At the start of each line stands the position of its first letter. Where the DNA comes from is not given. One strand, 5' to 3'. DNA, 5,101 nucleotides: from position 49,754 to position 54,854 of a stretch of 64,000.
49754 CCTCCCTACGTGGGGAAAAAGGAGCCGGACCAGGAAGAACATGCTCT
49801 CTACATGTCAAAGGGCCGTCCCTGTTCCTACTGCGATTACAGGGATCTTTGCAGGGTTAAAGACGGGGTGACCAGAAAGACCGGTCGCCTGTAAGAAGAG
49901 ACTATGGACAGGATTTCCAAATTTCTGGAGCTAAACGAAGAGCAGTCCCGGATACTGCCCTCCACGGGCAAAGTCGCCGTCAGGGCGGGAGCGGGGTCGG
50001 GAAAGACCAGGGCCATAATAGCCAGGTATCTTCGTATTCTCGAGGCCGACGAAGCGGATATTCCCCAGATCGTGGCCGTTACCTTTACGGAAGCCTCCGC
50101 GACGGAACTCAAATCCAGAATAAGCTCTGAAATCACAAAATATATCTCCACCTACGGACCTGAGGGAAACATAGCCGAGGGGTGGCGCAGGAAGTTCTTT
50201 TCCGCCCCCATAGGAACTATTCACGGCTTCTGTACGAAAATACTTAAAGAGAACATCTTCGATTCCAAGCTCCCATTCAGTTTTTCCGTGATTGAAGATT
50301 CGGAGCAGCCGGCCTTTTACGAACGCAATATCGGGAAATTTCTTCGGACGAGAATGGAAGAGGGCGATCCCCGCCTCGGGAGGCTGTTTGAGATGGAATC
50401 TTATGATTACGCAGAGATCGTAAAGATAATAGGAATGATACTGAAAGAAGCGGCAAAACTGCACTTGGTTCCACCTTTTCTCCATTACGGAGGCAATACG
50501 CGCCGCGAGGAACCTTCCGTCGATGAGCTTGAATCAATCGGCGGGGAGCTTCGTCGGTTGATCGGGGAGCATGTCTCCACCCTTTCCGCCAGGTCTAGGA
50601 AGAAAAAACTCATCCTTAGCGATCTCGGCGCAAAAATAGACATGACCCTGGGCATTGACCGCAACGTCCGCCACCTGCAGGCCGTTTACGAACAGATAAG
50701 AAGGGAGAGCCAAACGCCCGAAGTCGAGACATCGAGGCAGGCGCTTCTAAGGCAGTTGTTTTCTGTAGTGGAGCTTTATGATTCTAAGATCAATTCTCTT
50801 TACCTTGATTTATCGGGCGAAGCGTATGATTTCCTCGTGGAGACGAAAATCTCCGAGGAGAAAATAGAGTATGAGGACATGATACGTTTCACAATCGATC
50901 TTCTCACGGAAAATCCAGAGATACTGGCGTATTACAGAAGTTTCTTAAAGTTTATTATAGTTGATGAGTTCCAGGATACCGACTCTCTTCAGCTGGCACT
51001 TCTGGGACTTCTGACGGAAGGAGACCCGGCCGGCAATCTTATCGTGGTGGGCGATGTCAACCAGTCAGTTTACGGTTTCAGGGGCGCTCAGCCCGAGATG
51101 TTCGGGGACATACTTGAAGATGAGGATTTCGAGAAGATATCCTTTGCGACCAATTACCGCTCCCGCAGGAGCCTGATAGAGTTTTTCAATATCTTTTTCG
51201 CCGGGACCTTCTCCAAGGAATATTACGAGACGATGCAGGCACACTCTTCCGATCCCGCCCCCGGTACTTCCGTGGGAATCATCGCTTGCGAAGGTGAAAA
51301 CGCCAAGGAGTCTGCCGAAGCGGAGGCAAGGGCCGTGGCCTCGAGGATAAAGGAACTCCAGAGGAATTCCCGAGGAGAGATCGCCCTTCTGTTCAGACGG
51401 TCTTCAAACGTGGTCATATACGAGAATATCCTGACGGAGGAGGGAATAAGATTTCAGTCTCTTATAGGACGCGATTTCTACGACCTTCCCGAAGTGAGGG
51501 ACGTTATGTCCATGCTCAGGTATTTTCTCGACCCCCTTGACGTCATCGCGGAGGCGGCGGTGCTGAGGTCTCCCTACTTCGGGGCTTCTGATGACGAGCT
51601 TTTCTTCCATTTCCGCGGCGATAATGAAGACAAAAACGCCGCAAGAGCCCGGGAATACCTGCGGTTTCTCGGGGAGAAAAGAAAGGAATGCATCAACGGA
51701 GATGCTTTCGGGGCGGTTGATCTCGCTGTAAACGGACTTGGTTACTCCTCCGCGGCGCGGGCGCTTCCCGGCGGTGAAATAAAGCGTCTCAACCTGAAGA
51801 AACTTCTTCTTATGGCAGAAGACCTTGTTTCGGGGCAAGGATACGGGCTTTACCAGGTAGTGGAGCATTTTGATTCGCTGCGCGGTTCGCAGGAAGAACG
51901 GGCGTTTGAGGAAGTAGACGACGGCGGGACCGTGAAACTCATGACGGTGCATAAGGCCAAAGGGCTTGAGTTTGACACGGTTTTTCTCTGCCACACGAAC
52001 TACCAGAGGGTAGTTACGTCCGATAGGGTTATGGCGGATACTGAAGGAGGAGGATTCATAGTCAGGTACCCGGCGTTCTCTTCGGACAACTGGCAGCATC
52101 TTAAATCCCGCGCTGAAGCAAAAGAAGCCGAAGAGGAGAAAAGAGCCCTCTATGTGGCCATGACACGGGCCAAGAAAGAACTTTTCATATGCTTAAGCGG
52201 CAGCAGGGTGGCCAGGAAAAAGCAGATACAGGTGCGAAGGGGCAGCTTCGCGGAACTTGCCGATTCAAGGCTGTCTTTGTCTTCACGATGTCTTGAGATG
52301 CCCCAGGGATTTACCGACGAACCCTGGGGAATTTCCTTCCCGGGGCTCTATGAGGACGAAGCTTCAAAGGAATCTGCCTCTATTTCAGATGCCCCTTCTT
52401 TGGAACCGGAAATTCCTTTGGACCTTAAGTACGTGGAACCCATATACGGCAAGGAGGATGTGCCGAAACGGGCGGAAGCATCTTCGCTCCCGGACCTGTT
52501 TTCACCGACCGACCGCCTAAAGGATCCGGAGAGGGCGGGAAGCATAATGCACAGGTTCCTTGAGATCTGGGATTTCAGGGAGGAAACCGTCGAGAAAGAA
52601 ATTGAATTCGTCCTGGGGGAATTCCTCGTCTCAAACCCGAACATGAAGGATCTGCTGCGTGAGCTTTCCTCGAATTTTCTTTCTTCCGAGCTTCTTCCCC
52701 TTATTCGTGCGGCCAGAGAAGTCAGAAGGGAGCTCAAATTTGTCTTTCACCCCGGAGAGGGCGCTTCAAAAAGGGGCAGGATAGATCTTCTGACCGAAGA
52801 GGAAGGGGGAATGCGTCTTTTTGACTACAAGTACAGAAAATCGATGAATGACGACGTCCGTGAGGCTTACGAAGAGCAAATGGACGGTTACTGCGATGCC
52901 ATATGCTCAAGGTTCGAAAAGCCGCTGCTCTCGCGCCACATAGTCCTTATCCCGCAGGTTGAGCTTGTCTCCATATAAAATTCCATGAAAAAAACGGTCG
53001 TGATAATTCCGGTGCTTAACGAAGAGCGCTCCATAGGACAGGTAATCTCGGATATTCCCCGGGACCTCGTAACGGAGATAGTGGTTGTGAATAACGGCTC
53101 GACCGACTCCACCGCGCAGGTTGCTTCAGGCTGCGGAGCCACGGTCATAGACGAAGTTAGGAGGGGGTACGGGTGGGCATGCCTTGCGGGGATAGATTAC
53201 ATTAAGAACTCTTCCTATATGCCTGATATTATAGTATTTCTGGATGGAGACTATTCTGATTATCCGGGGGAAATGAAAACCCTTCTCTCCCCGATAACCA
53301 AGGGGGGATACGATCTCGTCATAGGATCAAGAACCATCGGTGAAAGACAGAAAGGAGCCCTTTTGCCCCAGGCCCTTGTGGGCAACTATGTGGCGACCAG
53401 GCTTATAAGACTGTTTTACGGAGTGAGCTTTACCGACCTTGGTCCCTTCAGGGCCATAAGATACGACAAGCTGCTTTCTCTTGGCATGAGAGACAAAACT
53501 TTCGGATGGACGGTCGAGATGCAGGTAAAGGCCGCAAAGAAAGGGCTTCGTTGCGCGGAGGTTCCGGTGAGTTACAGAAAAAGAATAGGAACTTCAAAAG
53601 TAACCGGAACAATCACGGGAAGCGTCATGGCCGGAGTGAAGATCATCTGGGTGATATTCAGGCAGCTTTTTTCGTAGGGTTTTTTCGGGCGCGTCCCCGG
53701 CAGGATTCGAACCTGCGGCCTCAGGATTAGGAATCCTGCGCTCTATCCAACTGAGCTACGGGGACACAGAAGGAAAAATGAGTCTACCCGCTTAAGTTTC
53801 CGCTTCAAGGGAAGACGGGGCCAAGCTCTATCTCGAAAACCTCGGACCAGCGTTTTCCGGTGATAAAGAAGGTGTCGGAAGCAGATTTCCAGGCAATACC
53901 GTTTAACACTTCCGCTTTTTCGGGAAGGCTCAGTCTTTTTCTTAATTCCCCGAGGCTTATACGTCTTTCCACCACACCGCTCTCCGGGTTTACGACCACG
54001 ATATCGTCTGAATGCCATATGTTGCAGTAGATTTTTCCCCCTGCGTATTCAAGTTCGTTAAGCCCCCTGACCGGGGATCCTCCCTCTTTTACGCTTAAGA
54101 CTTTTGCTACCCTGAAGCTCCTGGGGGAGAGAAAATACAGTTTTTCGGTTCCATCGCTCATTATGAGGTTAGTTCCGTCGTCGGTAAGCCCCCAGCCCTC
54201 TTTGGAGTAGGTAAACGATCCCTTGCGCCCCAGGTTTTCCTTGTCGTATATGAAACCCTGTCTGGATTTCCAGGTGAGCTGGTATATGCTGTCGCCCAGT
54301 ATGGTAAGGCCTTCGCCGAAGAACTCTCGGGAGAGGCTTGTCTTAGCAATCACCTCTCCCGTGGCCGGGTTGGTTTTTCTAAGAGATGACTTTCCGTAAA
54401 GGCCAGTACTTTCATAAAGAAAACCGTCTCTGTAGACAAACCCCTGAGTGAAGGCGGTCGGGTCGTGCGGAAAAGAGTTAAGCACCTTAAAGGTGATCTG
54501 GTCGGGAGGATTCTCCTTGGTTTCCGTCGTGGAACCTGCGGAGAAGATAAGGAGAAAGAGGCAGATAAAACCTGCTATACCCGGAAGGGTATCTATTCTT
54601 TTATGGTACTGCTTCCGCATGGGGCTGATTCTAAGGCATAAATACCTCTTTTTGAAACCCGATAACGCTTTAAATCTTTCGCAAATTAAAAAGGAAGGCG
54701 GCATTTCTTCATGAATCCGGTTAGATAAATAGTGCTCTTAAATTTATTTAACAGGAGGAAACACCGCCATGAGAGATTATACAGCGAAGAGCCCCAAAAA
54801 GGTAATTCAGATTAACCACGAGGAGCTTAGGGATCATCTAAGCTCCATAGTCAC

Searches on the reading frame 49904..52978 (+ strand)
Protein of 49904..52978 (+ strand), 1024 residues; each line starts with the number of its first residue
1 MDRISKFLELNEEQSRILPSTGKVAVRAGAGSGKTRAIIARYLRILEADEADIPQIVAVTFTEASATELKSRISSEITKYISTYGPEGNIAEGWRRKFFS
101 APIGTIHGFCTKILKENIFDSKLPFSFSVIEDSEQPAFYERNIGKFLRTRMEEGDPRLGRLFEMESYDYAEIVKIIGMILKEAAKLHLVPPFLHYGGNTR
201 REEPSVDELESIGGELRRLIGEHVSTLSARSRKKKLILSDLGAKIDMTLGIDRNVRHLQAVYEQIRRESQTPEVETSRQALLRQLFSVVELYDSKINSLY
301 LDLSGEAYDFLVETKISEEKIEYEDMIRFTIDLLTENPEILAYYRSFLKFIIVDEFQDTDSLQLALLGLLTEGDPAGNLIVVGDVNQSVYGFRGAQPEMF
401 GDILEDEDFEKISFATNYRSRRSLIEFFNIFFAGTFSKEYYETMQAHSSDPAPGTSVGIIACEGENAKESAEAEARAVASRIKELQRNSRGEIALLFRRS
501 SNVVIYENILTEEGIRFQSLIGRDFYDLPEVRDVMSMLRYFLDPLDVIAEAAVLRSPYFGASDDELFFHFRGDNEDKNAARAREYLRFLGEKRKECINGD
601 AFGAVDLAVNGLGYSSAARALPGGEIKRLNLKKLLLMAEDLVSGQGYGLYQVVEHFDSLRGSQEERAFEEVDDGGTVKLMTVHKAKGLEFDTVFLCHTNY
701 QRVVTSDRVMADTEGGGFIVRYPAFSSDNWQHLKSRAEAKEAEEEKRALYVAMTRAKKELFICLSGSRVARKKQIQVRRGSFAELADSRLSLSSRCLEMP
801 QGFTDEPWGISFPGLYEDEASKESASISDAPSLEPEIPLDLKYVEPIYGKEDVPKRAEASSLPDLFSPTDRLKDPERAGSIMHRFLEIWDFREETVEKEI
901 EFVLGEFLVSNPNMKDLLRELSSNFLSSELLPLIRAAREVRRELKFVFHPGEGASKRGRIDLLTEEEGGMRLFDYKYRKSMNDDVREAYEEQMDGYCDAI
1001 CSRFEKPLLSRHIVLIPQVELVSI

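Call 9: search_protein_families(library=pfam, proteins=[window:49904-52978:+], max_evalue=0.001)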
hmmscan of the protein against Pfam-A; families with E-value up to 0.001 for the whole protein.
window:49904-52978:+ (1024 aa): 6 families
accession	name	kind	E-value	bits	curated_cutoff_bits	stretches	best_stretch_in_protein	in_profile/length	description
PF00580.27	UvrD-helicase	-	8.4e-53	180.2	23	1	11-402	2-265/271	UvrD/REP helicase N-terminal domain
PF13361.12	UvrD_C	-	1.1e-36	127.4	25.6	2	669-764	279-347/350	UvrD-like helicase C-terminal domain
PF13245.12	AAA_19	-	1e-13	52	25.1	1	24-393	14-134/134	AAA domain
PF13538.12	UvrD_C_2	-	6.5e-11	42.4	27.4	2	679-696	4-21/52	UvrD-like helicase C-terminal domain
PF01443.25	Viral_helicase1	-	6.9e-08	33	21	0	740-763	204-227/228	Viral superfamily 1 RNA helicase core domain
PF12705.13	PDDEXK_1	-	5e-07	30.4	22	1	868-1004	28-173/247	PD-(D/E)XK nuclease superfamily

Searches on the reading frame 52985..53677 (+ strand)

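Call 26: search_protein_families(library=pfam, proteins=[window:52985-53677:+], max_evalue=0.001)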
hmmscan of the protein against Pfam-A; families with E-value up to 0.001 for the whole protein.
window:52985-53677:+ (230 aa): 1 family
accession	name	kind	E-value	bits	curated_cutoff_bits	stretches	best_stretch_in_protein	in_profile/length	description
PF00535.33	Glycos_transf_2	-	1.2e-18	68.1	23.3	1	6-158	2-159/168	Glycosyl transferase family 2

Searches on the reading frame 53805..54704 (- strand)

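Call 26: search_protein_families(library=pfam, proteins=[window:53805-54704:-], max_evalue=0.001)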
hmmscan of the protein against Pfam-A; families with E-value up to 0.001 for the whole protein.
window:53805-54704:- (299 aa): 1 family
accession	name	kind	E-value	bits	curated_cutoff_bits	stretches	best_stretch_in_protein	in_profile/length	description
PF05096.18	Glu_cyclase_2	-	2.6e-93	312.5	22.3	1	54-294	10-249/249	Glutamine cyclotransferase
